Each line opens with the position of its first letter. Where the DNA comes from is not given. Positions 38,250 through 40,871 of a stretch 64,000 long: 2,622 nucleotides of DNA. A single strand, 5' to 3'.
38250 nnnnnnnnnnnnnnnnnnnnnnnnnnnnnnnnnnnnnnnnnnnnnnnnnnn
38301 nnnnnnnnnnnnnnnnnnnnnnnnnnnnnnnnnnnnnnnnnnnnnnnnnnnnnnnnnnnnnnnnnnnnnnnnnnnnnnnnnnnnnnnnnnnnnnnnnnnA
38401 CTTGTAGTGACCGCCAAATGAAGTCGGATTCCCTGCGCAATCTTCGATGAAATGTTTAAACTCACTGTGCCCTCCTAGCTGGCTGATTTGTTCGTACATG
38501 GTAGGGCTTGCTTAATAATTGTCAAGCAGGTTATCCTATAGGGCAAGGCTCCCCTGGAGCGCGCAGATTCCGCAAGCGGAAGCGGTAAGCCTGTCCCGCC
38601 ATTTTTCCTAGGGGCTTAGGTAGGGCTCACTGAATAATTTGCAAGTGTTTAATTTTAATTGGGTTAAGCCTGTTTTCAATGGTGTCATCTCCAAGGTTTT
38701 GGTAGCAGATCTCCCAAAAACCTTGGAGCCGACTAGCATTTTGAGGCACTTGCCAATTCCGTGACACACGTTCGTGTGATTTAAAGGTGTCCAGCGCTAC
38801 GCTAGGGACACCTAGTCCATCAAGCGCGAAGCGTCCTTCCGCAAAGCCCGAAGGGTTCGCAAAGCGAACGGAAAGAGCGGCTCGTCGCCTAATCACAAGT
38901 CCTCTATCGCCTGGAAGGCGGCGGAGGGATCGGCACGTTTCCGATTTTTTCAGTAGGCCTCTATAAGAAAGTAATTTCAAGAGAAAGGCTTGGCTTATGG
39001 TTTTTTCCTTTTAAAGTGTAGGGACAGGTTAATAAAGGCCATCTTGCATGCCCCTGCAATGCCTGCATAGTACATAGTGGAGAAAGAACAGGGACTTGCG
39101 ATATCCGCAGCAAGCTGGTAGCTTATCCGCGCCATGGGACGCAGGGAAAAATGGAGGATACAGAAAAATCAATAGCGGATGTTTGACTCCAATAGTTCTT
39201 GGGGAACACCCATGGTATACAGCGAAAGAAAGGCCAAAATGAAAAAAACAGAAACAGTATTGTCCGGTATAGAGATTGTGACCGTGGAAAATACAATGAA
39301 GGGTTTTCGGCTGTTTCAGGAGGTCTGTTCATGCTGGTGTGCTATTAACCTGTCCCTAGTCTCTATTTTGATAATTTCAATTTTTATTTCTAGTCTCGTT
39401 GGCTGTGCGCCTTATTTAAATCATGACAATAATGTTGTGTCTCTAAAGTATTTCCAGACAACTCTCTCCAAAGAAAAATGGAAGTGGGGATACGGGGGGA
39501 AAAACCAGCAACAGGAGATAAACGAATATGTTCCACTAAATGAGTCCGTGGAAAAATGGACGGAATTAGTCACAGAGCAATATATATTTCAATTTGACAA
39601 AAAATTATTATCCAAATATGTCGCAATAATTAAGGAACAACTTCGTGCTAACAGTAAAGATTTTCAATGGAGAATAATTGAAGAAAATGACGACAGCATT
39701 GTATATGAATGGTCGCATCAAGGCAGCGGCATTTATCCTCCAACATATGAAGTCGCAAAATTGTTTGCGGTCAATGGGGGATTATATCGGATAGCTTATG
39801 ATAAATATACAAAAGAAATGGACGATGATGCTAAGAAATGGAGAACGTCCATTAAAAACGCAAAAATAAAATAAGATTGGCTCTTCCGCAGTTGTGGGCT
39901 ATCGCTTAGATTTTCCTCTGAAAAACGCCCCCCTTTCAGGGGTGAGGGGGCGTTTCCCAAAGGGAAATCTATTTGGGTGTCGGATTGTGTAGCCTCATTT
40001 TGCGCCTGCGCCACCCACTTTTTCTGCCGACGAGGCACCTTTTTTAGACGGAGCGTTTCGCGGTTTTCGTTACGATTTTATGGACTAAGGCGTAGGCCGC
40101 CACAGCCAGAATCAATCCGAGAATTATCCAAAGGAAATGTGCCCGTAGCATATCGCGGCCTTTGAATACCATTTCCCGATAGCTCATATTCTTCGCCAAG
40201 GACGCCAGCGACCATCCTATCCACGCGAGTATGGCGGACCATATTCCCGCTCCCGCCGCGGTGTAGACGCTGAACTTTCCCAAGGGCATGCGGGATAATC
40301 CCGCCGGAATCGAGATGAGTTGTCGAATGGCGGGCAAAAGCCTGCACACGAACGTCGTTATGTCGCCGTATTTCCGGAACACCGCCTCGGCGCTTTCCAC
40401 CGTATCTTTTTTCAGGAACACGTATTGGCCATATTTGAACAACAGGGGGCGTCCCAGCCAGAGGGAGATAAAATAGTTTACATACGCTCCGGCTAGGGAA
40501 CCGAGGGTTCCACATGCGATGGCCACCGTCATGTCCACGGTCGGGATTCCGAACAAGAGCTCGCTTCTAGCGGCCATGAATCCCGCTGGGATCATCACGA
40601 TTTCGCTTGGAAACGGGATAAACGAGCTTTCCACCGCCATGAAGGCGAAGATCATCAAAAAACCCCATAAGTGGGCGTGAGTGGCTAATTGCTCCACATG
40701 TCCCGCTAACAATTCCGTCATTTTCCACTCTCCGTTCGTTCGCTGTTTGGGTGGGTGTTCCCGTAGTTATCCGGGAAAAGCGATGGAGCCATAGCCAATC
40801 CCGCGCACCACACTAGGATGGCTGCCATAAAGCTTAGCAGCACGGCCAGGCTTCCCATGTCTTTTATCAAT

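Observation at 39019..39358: Perfect 16-bp inverted repeats enclosing an outward-facing promoter upstream of an AT-rich lipoprotein gene: MITE or phase-variable inverton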

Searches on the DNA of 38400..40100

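Call 13: search_rna_families(source=window, start=38400, end=40100, threshold=evalue, max_evalue=5)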
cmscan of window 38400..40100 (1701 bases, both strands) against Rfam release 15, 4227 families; matches with E-value up to 5: 7.
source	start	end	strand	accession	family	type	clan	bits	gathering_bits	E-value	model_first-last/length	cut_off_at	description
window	39906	39972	+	RF03320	mir-1743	Gene; miRNA;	-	23.1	100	0.15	1-79/79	no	mir-1743 microRNA precursor family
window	39380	39492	-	RF00429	SNORA29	Gene; snRNA; snoRNA; HACA-box;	CL00030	22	50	0.72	1-140/140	no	Small nucleolar RNA SNORA29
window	38982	39058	+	RF03323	mir-3613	Gene; miRNA;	-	18.9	91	0.95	1-86/86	no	mir-3613 microRNA precursor family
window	39854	39960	+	RF00506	Thr_leader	Cis-reg; leader;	-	18.2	55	2.2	1-118/118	no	Threonine operon leader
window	39907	39962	-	RF00517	serC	Cis-reg; leader;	-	17.1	35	0.79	1-52/52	no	serC leader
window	39900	39954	+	RF00625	P11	Gene;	-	14.2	70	3.2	1-139/139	no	Pseudomonas sRNA P11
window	39906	39960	-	RF00229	IRES_Picorna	Cis-reg; IRES;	-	11.6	33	2.5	88-141/252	no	Picornavirus internal ribosome entry site (IRES)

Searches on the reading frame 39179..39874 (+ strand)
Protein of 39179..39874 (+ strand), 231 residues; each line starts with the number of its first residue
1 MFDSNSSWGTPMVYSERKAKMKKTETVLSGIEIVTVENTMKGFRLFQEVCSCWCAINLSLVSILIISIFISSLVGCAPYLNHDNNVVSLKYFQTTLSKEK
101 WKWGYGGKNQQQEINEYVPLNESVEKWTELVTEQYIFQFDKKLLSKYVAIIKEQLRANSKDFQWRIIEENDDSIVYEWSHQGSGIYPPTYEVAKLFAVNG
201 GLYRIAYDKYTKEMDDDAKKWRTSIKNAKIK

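Call 21: find_homologous_proteins(query=window:39179-39874:+, max_evalue=0.01)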
Query window:39179-39874:+ (231 aa): 4 proteins with E <= 0.01 among 251 candidates.
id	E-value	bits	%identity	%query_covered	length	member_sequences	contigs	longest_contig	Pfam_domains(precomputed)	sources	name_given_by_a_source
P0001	1.7e-143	494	100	95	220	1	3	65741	-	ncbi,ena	-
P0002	9.6e-70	253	65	74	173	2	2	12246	-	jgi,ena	jgi:hypothetical protein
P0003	1.4e-41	161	48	74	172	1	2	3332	-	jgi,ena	jgi:hypothetical protein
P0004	2.2e-29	121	48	53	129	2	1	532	-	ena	-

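Call 23: find_encoding_contigs(protein=P0002, flank=5000, max_places=6)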
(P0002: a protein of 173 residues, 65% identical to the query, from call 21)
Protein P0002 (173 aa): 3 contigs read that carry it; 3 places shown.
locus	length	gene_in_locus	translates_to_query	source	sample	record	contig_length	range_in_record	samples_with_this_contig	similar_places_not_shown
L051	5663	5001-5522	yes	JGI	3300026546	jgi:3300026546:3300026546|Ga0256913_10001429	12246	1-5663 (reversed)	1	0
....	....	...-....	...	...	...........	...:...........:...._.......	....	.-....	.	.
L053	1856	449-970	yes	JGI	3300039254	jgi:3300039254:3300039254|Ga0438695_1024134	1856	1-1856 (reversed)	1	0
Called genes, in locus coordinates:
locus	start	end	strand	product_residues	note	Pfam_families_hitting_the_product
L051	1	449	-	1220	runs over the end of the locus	PF02574:S-methyl_trans, PF00809:Pterin_bind, PF02607:B12-binding_2, PF02310:B12-binding, PF02965:Met_synt_B12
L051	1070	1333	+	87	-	PF00076:RRM_1, PF13893:RRM_5 (weak), PF28442:DUF8400 (faint)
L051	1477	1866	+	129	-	-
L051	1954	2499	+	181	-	PF14024:DUF4240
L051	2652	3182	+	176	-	PF22599:SecDF_P1_head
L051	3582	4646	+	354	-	PF01120:Alpha_L_fucos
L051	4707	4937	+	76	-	-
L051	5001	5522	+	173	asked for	-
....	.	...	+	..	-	?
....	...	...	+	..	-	-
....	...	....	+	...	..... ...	-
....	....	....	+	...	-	-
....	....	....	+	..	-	?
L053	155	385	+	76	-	-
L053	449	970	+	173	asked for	-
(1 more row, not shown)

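Call 24: find_encoding_contigs(protein=P0003, flank=5000, max_places=6)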
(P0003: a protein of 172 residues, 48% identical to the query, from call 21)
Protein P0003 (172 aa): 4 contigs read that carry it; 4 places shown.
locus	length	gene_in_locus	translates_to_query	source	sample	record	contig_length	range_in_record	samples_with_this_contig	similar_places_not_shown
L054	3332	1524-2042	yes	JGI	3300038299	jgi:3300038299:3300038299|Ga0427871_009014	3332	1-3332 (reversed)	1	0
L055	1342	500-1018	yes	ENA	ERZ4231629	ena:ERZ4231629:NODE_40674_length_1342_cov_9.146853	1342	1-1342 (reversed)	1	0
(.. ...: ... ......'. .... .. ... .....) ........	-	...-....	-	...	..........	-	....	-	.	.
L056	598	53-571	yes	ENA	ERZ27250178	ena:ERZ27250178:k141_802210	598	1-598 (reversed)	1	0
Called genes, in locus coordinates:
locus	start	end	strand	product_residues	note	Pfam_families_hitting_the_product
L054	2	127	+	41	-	?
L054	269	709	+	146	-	-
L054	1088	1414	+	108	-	-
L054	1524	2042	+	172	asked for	-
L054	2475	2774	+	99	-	-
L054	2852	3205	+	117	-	-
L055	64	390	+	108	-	-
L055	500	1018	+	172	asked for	-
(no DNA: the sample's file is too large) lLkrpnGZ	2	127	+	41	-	?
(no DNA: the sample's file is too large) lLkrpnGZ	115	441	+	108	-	-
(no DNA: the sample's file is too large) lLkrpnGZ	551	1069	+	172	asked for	-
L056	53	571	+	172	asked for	-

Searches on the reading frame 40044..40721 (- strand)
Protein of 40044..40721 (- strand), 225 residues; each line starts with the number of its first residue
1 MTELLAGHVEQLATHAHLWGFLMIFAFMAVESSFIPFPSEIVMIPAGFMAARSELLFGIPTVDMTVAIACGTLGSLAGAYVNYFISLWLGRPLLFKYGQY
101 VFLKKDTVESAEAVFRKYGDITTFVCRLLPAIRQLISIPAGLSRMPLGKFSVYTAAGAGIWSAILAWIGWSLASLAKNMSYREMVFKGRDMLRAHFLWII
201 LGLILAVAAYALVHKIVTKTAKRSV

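Call 10: find_encoding_contigs(protein=window:40044-40721:-, flank=4000, max_places=10)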
Protein window:40044-40721:- (225 aa): 3 contigs read that carry it; 2 places shown.
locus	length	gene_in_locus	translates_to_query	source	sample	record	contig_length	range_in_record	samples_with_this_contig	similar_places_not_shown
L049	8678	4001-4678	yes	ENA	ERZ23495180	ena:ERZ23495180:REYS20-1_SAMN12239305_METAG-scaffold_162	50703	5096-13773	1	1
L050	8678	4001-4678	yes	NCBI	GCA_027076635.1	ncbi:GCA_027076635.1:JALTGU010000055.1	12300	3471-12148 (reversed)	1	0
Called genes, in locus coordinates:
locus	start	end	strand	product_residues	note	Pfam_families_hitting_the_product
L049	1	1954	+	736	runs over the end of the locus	PF20154:LNT_N, PF00795:CN_hydrolase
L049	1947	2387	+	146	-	PF00583:Acetyltransf_1, PF13673:Acetyltransf_10, PF13508:Acetyltransf_7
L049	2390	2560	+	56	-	-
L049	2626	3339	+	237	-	PF19574:LolA_3 (weak), PF03548:LolA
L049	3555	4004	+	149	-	PF01219:DAGK_prokar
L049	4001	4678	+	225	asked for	PF09335:VTT_dom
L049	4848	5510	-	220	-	-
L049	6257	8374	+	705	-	PF01120:Alpha_L_fucos, PF13290:CHB_HEX_C_1, PF13287:Fn3_assoc (weak), PF07691:PA14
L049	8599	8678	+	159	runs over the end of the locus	-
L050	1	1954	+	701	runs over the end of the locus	?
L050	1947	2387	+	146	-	PF00583:Acetyltransf_1, PF13673:Acetyltransf_10, PF13508:Acetyltransf_7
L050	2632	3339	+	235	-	PF19574:LolA_3 (weak), PF03548:LolA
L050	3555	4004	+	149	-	PF01219:DAGK_prokar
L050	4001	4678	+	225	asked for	PF09335:VTT_dom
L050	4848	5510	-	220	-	-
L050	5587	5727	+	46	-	-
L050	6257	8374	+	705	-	PF01120:Alpha_L_fucos, PF13290:CHB_HEX_C_1, PF13287:Fn3_assoc (weak), PF07691:PA14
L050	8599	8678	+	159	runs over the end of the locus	-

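Call 56: list_cluster_members(proteins=[window:40044-40721:-, window:36348-38465:-, P0001])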
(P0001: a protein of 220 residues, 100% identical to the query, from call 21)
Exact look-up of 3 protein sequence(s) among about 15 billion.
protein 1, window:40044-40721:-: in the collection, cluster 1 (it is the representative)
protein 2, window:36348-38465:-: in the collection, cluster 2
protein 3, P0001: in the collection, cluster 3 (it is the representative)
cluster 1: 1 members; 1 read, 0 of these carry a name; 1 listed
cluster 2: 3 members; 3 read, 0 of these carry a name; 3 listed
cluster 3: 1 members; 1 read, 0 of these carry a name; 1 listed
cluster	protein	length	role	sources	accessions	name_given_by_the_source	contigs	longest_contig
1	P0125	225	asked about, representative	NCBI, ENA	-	-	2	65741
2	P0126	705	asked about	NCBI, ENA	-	-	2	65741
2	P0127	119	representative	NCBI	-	-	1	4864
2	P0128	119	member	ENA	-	-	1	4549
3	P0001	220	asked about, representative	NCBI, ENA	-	-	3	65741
